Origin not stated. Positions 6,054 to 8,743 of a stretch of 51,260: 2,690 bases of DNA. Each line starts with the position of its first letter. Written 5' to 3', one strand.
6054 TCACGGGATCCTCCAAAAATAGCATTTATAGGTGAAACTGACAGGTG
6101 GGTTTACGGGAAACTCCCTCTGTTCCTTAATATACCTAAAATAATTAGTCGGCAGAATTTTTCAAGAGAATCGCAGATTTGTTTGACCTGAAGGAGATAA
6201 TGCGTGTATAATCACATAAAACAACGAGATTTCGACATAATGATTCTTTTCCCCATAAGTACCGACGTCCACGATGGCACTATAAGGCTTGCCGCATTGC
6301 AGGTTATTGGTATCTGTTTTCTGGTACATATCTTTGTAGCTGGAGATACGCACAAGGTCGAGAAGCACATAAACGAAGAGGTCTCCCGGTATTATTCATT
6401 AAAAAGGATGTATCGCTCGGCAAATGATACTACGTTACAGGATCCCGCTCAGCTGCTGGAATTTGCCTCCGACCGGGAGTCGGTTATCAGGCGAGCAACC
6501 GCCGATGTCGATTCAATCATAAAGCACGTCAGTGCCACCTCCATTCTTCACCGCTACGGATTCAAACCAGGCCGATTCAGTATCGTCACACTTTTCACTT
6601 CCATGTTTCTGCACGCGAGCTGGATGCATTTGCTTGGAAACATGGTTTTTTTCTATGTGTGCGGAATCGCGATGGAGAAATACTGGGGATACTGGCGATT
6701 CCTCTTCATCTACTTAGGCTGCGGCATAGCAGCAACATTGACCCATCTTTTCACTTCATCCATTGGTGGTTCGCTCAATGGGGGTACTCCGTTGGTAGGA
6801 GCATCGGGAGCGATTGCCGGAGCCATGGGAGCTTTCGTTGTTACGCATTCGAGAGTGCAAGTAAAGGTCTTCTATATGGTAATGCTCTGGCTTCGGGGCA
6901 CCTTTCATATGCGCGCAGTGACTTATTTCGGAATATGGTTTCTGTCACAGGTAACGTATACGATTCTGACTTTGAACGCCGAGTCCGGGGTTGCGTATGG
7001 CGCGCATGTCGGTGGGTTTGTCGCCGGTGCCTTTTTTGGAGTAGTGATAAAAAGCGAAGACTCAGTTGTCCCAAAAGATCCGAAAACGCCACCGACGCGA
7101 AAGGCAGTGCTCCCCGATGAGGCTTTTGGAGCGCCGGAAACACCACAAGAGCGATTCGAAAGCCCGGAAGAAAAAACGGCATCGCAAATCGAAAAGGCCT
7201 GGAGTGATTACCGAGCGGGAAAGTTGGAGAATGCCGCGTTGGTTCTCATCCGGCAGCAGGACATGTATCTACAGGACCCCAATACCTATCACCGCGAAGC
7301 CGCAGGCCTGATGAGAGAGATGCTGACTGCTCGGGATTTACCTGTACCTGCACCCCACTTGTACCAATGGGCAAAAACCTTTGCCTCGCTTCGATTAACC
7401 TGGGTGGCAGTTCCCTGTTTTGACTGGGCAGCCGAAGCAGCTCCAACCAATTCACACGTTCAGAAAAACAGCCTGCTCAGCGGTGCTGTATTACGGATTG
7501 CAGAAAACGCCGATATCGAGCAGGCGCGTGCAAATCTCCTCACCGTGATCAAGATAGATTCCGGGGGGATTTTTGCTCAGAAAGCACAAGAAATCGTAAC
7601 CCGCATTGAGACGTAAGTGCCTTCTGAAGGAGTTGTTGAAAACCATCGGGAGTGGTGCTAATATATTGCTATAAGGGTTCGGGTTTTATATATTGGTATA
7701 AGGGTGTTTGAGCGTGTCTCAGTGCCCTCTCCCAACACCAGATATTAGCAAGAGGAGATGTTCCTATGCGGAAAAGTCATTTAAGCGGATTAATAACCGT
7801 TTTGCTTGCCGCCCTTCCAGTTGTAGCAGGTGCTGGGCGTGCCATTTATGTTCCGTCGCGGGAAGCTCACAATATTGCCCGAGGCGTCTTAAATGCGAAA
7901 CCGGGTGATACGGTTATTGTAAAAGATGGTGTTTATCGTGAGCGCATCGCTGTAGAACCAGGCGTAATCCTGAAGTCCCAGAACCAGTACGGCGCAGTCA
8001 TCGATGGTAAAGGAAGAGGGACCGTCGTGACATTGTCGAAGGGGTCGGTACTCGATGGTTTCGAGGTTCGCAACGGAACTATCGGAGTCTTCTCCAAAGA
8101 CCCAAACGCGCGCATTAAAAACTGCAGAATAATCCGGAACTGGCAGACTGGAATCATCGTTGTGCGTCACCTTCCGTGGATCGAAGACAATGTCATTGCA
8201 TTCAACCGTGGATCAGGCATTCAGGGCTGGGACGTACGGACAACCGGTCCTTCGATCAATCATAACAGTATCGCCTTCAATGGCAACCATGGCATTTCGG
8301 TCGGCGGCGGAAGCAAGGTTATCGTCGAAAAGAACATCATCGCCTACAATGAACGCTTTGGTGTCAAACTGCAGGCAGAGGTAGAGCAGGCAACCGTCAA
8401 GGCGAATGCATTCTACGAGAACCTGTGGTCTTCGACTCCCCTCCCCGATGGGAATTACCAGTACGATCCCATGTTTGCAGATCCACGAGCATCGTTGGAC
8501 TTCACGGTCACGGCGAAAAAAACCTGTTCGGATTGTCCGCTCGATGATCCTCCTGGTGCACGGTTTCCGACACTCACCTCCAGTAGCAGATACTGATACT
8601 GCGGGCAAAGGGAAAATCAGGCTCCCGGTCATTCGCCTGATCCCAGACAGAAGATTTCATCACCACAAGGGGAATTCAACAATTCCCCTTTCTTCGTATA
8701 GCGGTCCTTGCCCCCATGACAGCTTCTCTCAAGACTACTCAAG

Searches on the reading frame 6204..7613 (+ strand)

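Call 50: search_protein_families(library=pfam, proteins=[window:6204-7613:+], max_evalue=0.001)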
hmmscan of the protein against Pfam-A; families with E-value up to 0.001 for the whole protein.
window:6204-7613:+ (470 aa): 2 families
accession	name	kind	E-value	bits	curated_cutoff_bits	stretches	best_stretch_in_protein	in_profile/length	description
PF01694.28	Rhomboid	-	4e-27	95.6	22.6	1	127-282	4-140/143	Rhomboid domain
PF08551.15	DUF1751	-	0.00023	22.1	22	1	127-207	8-93/99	Eukaryotic integral membrane protein (DUF1751)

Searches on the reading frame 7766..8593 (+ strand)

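Call 50: search_protein_families(library=pfam, proteins=[window:7766-8593:+], max_evalue=0.001)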
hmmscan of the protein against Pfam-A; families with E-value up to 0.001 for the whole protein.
window:7766-8593:+ (276 aa): 2 families
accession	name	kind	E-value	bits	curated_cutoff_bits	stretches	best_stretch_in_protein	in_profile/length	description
PF13229.12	Beta_helix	-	5.9e-14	52.4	25.9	1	111-220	6-114/158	Right handed beta helix region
PF05048.19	NosD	-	1.6e-10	41.2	23.6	1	50-219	4-172/212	Periplasmic copper-binding protein (NosD)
